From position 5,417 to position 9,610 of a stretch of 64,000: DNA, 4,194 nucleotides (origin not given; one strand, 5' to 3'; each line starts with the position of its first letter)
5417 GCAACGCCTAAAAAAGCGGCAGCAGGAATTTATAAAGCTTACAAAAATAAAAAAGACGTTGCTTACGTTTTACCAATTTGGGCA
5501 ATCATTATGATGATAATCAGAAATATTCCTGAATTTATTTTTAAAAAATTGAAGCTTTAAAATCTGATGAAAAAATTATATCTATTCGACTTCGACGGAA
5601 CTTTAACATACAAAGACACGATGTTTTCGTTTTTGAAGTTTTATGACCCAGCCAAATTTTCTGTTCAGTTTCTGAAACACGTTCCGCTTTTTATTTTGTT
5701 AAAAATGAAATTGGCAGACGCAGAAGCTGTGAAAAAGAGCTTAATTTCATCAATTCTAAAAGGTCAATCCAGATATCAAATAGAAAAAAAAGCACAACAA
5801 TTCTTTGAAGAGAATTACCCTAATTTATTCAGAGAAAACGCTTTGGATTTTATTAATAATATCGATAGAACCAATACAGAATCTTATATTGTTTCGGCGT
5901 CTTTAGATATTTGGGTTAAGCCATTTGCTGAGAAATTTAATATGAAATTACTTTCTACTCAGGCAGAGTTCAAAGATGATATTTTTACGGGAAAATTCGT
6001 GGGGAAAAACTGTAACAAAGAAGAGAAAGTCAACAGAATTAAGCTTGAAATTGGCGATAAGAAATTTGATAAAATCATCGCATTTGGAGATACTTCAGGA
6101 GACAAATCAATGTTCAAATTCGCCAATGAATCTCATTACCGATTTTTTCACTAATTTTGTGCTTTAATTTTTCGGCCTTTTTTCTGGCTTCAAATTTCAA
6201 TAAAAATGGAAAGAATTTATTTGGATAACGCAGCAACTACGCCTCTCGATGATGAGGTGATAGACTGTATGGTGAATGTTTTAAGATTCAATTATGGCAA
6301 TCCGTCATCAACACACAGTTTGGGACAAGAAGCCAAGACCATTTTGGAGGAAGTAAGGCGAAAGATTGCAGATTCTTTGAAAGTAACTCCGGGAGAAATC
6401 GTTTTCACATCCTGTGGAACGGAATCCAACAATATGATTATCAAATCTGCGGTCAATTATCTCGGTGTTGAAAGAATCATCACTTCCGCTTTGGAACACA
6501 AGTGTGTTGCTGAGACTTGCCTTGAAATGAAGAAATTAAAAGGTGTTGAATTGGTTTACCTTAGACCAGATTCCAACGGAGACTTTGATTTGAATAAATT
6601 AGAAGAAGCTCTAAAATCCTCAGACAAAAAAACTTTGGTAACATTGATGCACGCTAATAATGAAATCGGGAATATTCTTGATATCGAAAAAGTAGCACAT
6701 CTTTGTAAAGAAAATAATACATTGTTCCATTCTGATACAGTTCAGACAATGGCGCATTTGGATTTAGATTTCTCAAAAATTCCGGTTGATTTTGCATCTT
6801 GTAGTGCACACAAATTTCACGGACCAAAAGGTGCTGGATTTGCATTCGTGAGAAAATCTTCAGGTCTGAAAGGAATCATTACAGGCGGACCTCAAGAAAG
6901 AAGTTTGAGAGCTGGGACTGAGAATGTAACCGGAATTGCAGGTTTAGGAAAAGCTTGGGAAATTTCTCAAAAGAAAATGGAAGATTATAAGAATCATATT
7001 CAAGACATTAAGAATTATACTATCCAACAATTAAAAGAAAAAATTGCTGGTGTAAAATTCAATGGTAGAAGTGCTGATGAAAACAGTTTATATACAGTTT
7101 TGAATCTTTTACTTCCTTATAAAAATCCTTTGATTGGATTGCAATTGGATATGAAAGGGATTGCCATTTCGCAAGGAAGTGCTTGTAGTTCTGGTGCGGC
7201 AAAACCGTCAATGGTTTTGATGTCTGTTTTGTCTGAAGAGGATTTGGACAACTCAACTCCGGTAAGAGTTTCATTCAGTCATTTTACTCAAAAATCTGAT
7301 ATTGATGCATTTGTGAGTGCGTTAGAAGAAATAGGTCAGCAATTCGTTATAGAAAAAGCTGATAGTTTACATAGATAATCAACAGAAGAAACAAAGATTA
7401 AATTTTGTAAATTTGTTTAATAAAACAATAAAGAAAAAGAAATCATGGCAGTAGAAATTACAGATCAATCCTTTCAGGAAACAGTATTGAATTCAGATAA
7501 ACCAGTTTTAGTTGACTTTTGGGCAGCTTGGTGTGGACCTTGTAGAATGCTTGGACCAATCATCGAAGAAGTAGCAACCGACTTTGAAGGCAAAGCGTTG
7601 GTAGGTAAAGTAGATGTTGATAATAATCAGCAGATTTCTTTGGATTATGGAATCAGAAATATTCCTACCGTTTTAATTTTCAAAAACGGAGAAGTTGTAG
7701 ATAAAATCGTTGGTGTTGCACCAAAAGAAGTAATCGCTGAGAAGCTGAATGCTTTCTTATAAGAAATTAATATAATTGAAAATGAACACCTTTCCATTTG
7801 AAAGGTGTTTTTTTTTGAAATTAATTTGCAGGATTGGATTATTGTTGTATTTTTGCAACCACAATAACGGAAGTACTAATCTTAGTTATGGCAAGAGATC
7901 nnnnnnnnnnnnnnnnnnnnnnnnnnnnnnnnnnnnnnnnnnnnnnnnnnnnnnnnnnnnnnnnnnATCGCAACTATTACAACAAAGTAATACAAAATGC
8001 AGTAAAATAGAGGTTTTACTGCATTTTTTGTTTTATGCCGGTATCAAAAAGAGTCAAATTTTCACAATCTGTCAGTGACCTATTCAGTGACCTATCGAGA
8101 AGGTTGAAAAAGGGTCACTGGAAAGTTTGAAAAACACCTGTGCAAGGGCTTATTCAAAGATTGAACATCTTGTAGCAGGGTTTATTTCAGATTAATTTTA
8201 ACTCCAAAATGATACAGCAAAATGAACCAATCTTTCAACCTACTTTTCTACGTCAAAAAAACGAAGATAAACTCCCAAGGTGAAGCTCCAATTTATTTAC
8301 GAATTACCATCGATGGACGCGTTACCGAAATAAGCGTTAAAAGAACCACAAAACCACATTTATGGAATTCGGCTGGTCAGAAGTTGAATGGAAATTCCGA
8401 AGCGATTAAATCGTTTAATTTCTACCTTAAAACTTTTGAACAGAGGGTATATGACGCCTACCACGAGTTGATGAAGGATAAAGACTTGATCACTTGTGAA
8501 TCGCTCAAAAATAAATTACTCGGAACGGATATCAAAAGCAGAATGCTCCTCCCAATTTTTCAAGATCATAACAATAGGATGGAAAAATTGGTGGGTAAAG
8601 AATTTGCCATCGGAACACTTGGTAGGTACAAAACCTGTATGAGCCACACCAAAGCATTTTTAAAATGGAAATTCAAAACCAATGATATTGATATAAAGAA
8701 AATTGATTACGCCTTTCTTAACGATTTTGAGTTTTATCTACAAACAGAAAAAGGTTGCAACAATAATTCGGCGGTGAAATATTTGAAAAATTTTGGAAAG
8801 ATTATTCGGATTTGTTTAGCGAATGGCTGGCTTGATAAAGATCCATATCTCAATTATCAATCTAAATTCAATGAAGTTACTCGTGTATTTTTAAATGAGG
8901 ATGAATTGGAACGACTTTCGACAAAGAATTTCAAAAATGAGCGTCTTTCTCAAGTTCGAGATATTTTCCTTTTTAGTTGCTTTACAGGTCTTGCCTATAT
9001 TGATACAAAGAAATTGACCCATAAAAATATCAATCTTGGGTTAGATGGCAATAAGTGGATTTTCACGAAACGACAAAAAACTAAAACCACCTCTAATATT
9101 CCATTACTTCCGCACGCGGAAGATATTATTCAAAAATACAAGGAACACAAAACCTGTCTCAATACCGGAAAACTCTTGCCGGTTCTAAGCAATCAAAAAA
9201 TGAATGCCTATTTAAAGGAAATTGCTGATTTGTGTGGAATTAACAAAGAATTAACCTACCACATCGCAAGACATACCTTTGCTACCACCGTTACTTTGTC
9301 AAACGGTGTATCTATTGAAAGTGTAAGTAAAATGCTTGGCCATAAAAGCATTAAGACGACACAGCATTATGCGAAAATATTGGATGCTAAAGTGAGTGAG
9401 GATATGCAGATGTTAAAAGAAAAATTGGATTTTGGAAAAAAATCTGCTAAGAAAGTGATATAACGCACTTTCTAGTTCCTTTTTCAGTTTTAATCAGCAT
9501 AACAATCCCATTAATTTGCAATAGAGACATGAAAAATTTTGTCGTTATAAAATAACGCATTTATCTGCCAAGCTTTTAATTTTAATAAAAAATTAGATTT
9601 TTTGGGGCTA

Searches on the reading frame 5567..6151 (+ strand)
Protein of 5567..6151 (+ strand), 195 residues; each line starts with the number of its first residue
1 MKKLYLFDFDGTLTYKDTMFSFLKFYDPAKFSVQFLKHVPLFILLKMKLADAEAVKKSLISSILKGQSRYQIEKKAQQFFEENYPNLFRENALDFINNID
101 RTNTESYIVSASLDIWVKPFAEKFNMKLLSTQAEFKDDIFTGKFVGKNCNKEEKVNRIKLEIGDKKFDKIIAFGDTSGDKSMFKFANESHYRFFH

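Call 77: search_protein_families(library=pfam, proteins=[window:5567-6151:+], max_evalue=0.0001)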
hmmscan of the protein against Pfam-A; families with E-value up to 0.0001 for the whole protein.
window:5567-6151:+ (195 aa): 1 family
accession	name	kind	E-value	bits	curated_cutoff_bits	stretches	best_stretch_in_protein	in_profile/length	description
PF12710.13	HAD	-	4.2e-28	99.5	27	1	6-184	2-189/189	haloacid dehalogenase-like hydrolase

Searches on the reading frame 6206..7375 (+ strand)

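Call 77: search_protein_families(library=pfam, proteins=[window:6206-7375:+], max_evalue=0.0001)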
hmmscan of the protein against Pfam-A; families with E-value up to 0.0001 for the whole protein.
window:6206-7375:+ (390 aa): 3 families
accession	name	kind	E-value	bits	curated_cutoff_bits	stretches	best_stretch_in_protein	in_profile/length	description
PF00266.25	Aminotran_5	-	1.7e-73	248.2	21.5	1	4-369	1-371/371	Aminotransferase class-V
PF01212.27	Beta_elim_lyase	-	6.6e-09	35.9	27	1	65-178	50-169/288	Beta-eliminating lyase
PF00155.27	Aminotran_1_2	-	9.1e-07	28.8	19.7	1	47-178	44-186/361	Aminotransferase class I and II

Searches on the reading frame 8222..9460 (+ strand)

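Call 77: search_protein_families(library=pfam, proteins=[window:8222-9460:+], max_evalue=0.0001)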
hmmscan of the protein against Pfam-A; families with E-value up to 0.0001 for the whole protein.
window:8222-9460:+ (413 aa): 3 families
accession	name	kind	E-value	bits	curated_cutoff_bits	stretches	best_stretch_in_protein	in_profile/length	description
PF13102.12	Phage_int_SAM_5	-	9.4e-19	68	22.3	1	109-213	2-97/98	Phage integrase SAM-like domain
PF00589.27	Phage_integrase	-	1.7e-14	54.4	27.1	1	223-387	2-169/172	Phage integrase family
PF17293.8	Arm-DNA-bind_5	-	7.9e-14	52.4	22.6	1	9-96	1-87/87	Arm DNA-binding domain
